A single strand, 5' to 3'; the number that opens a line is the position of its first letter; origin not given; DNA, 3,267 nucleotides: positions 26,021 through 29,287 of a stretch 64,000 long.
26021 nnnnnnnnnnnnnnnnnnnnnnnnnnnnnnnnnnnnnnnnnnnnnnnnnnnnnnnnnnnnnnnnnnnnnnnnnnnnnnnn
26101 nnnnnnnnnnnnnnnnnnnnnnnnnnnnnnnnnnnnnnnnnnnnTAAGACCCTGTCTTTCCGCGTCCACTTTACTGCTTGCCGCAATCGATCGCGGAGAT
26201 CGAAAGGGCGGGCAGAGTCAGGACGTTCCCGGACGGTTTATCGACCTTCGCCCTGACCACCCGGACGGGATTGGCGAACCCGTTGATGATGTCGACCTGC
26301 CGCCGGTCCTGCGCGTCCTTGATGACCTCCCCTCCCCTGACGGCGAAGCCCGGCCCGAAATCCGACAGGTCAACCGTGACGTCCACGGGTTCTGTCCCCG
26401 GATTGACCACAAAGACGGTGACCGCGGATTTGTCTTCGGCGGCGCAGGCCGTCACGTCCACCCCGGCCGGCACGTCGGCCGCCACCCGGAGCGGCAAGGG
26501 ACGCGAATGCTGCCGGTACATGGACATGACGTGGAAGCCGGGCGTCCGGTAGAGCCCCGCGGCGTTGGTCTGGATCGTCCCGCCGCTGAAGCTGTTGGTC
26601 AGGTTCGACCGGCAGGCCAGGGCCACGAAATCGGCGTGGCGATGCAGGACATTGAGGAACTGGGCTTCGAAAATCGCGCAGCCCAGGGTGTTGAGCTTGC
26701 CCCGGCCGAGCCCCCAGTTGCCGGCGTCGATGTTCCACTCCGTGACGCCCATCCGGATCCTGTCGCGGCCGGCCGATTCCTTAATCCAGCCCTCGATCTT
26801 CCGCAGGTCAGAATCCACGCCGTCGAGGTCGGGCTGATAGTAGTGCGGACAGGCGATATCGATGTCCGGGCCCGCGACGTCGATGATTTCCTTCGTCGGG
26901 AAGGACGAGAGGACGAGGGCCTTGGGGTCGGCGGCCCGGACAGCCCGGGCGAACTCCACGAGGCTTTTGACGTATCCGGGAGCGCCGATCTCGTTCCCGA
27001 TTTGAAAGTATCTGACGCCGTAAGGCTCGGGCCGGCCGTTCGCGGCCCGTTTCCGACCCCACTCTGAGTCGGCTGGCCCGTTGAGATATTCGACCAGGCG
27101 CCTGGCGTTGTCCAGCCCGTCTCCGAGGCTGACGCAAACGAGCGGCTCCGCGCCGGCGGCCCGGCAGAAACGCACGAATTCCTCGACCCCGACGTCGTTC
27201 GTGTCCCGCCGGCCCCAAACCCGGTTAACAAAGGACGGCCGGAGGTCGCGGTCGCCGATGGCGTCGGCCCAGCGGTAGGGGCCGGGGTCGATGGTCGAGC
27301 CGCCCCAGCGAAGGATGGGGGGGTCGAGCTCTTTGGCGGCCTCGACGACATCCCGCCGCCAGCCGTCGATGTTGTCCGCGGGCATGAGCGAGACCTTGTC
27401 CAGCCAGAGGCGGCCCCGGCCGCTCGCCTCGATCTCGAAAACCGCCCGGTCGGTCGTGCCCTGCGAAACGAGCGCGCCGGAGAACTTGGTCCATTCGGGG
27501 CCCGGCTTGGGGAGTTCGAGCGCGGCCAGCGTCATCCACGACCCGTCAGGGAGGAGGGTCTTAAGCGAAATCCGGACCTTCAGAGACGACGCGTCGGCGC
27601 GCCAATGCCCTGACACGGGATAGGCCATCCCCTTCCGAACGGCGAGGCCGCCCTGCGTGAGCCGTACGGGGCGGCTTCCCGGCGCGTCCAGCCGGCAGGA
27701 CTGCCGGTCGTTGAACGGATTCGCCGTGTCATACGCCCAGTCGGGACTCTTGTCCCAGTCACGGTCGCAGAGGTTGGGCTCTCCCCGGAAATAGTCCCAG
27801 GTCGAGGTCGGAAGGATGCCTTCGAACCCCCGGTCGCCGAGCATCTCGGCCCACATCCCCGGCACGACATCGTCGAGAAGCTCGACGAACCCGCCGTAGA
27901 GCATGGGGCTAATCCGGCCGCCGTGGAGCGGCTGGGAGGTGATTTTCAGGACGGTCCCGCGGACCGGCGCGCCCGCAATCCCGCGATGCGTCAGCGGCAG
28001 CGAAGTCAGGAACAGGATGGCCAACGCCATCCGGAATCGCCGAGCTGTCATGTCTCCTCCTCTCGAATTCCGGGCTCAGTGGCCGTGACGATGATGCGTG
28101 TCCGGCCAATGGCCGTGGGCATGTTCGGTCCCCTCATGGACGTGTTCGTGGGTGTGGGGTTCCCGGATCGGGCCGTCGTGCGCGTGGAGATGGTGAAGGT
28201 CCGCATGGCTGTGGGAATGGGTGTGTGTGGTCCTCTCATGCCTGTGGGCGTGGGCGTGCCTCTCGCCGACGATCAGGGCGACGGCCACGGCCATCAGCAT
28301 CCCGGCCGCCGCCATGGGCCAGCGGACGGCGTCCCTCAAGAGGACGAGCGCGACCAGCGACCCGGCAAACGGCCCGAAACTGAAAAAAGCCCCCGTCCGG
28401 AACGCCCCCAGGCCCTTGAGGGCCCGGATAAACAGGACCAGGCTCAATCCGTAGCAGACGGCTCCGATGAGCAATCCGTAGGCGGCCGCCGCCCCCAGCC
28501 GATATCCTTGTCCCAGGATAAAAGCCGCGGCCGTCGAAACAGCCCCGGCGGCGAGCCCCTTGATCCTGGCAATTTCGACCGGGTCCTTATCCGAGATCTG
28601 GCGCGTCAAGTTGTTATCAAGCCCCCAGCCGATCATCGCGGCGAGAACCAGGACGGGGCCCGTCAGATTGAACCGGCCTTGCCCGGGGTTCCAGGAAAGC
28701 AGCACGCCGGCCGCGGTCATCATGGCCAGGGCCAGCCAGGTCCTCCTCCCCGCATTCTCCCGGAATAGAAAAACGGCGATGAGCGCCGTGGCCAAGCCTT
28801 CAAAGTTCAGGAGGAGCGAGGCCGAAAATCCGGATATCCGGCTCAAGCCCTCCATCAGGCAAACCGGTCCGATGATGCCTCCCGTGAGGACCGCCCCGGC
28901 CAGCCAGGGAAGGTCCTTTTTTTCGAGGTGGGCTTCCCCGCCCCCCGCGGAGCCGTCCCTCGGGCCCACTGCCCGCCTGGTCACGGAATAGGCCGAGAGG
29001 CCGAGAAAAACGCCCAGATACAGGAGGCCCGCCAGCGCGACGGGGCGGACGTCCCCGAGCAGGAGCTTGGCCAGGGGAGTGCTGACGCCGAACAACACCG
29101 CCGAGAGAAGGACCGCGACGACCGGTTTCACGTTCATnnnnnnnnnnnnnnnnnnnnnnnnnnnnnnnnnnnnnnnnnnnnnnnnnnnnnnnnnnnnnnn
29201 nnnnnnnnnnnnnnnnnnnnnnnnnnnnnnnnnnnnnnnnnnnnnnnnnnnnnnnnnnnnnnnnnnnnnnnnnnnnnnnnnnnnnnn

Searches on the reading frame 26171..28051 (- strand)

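Call 52: search_protein_families(library=pfam, proteins=[window:26171-28051:-], max_evalue=0.00001)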
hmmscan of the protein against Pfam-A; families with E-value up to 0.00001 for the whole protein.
window:26171-28051:- (626 aa): 2 families
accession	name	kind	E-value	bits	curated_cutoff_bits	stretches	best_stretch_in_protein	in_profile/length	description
PF06964.18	Alpha-L-AF_C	-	1.7e-15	58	27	1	438-617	2-165/165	Alpha-L-arabinofuranosidase C-terminal domain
PF22848.2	ASD1_dom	-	7.4e-09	36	22.2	0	313-354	107-149/239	Alpha-L-arabinofuranosidase 1 domain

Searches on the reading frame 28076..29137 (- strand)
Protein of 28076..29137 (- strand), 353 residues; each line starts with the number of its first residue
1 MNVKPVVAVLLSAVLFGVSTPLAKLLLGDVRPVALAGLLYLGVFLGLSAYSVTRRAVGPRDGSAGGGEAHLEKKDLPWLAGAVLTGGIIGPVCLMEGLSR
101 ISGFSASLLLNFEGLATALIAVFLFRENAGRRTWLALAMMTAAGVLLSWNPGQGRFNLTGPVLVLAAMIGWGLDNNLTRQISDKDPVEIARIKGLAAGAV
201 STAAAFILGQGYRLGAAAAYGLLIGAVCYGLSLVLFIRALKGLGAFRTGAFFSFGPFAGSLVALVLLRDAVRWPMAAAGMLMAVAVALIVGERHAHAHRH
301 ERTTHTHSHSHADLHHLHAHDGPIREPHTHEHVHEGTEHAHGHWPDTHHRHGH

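Call 53: search_protein_families(library=pfam, proteins=[window:28076-29137:-], max_evalue=0.00001)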
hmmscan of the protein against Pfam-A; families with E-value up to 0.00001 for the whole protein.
window:28076-29137:- (353 aa): 1 family
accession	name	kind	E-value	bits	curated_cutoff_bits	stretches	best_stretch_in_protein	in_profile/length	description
PF00892.27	EamA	-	2.7e-20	73.5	28.2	2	6-148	4-134/135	EamA-like transporter family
